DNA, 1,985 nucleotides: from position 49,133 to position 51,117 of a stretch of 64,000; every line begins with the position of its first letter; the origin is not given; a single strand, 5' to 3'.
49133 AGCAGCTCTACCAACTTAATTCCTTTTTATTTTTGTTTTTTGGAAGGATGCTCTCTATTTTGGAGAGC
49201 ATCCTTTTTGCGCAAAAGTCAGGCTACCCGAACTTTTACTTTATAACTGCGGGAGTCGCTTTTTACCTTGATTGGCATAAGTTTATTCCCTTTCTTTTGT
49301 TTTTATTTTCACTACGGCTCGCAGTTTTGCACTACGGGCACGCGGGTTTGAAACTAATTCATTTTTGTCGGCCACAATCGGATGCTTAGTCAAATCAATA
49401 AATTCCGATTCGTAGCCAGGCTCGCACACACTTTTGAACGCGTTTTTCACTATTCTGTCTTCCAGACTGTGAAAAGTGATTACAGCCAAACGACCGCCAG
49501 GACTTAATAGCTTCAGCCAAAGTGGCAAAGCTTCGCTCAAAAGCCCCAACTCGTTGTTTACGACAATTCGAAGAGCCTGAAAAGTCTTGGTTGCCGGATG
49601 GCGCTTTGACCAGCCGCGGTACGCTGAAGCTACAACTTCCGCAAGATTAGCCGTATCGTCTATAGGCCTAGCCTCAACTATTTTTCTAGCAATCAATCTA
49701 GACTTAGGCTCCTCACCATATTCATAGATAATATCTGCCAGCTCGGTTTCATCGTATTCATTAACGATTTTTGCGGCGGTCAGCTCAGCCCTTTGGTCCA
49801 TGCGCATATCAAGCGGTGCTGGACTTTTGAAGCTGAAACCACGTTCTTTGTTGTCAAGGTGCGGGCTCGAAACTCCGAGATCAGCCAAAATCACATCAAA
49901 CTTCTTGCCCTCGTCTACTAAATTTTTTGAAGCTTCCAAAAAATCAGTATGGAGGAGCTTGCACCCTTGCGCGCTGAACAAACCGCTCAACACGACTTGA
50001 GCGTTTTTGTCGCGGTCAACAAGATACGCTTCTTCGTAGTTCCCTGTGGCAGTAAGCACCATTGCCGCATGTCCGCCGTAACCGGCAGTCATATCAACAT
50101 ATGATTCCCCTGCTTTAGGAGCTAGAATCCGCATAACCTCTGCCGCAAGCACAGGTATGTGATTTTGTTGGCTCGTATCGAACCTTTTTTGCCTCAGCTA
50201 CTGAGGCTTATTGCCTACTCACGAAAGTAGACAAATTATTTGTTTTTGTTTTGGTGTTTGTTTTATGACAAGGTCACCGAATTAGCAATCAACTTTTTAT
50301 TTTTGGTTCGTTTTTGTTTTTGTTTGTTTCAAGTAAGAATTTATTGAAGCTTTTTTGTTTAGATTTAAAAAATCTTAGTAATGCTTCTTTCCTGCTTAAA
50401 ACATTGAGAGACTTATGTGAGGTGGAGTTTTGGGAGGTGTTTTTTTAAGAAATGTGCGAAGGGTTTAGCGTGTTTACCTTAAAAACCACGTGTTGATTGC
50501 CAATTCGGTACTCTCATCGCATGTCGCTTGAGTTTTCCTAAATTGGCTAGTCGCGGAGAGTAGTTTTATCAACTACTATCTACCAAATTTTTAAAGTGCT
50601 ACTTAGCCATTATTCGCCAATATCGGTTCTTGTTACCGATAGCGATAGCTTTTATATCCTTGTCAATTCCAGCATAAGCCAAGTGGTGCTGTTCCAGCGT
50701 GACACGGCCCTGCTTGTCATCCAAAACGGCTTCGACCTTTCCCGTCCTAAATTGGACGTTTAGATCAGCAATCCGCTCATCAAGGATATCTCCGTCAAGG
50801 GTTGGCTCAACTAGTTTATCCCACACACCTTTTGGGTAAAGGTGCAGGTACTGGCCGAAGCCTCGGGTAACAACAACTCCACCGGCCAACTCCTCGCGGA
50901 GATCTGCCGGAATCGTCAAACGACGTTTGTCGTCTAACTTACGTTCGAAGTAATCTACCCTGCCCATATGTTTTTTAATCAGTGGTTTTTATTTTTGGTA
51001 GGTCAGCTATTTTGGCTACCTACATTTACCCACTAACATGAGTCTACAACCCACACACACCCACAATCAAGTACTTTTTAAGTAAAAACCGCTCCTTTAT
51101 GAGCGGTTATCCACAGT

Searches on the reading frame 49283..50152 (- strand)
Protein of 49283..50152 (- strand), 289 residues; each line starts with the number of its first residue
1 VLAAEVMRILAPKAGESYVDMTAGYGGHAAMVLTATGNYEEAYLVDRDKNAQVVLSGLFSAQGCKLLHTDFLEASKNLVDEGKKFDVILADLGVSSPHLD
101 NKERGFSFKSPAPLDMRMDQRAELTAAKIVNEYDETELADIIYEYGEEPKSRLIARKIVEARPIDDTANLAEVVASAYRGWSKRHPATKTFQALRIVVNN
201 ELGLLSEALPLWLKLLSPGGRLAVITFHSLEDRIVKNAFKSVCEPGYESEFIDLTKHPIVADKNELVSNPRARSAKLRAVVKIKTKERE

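Call 7: search_protein_families(library=pfam, proteins=[window:49283-50152:-], max_evalue=0.01)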
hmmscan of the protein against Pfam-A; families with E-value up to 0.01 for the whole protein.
window:49283-50152:- (289 aa): 2 families
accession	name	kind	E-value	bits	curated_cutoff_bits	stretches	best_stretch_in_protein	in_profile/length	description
PF01795.25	Methyltransf_5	-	2.3e-87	293.8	27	1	2-282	8-308/309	MraW methylase family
PF01189.24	Methyltr_RsmB-F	-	0.0036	17.4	27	1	8-99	2-94/199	16S rRNA methyltransferase RsmB/F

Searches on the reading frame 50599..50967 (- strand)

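Call 7: search_protein_families(library=pfam, proteins=[window:50599-50967:-], max_evalue=0.01)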
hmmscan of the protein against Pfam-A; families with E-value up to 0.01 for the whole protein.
window:50599-50967:- (122 aa): 1 family
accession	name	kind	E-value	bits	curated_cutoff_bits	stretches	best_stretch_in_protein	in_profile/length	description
PF02381.23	MraZ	-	2.5e-15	56.6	23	1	8-54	7-54/72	MraZ protein, putative antitoxin-like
